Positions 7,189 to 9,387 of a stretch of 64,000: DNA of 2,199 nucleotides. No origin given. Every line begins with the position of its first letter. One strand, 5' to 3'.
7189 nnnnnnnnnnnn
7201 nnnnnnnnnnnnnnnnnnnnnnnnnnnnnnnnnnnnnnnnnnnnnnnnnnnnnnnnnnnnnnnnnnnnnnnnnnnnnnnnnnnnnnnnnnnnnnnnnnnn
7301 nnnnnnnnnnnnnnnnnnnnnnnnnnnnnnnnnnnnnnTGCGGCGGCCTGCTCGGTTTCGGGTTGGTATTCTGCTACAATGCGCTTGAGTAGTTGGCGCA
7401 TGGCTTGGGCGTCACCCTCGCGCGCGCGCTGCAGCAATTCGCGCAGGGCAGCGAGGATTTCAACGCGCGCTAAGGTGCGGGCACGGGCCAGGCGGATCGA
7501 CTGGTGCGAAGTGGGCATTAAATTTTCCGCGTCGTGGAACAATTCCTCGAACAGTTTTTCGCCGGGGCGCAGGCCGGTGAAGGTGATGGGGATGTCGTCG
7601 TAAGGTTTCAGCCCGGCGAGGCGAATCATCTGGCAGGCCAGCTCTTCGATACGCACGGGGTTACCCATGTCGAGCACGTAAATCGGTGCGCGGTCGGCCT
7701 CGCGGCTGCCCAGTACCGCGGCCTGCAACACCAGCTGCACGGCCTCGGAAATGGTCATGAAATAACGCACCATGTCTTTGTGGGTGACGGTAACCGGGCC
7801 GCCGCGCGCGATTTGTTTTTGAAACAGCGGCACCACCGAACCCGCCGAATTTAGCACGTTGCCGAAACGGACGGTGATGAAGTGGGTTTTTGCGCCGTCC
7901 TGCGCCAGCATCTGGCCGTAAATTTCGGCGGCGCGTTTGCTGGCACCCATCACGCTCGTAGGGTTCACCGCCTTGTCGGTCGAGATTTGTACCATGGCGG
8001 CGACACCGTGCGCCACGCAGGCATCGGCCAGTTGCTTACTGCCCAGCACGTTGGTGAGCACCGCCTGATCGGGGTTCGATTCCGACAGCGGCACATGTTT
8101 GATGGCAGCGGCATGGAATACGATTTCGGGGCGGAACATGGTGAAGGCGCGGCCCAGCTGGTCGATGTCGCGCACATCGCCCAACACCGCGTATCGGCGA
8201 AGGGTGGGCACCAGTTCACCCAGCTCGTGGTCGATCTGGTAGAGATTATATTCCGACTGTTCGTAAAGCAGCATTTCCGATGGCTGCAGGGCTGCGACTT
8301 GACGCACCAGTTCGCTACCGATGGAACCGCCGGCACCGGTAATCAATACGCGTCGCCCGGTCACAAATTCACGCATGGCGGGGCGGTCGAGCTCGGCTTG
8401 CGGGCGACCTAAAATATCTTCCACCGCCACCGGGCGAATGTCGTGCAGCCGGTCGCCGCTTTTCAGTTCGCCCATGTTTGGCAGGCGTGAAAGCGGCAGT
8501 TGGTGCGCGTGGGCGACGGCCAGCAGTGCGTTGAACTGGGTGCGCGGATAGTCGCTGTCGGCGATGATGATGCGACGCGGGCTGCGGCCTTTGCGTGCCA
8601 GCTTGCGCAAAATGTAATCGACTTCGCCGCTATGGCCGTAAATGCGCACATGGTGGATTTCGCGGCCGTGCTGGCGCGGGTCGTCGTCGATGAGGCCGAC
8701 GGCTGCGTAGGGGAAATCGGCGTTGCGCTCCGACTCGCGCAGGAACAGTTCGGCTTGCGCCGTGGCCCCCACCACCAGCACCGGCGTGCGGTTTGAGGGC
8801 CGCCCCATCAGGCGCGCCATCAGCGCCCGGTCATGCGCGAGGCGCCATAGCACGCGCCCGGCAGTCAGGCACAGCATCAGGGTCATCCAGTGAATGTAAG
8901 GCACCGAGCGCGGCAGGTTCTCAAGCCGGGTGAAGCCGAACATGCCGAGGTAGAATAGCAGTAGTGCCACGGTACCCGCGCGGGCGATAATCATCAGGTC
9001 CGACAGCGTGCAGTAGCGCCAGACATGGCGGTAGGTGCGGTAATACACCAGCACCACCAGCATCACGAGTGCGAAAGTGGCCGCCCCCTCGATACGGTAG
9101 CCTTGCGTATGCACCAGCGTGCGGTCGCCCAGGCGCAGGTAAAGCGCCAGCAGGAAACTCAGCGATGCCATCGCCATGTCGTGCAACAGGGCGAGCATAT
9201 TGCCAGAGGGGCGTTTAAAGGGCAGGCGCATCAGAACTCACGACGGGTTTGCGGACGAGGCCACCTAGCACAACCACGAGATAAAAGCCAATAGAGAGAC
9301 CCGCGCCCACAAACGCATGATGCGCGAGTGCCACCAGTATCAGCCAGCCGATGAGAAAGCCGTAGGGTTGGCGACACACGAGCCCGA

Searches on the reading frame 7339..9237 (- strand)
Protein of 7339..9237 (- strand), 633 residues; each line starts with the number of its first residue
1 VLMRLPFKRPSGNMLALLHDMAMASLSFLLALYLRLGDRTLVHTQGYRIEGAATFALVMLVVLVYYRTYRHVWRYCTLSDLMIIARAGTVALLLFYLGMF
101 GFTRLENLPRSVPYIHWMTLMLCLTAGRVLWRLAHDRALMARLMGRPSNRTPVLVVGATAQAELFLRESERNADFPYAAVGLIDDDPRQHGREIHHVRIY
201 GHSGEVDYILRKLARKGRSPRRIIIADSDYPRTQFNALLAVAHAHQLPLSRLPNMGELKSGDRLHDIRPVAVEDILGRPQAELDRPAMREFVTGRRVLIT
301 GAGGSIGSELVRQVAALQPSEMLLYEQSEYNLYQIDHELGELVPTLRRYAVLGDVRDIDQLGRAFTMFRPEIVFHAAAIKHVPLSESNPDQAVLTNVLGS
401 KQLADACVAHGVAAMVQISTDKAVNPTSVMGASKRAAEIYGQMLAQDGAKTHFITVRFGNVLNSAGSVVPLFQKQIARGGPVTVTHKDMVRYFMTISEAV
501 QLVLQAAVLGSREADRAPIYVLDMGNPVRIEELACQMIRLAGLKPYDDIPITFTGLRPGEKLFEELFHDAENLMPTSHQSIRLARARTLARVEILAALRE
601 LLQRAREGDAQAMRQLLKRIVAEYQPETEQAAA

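Call 20: search_protein_families(library=pfam, proteins=[window:7339-9237:-], max_evalue=0.00001)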
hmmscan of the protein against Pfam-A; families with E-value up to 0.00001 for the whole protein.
window:7339-9237:- (633 aa): 5 families
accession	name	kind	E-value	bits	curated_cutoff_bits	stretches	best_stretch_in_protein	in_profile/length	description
PF02719.21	Polysacc_synt_2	-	9.2e-109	363.6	20.2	1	297-583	1-290/293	Polysaccharide biosynthesis protein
PF01370.27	Epimerase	-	3.3e-22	79.5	20.9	1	297-507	1-225/240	NAD dependent epimerase/dehydratase family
PF04321.23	RmlD_sub_bind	-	1.7e-15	57.3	27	1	296-422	2-103/287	RmlD substrate binding domain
PF16363.11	GDP_Man_Dehyd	-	2.1e-13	50.9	27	1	298-421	1-130/332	GDP-mannose 4,6 dehydratase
PF01073.25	3Beta_HSD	-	5.2e-10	39.2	22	1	298-428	1-124/280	3-beta hydroxysteroid dehydrogenase/isomerase family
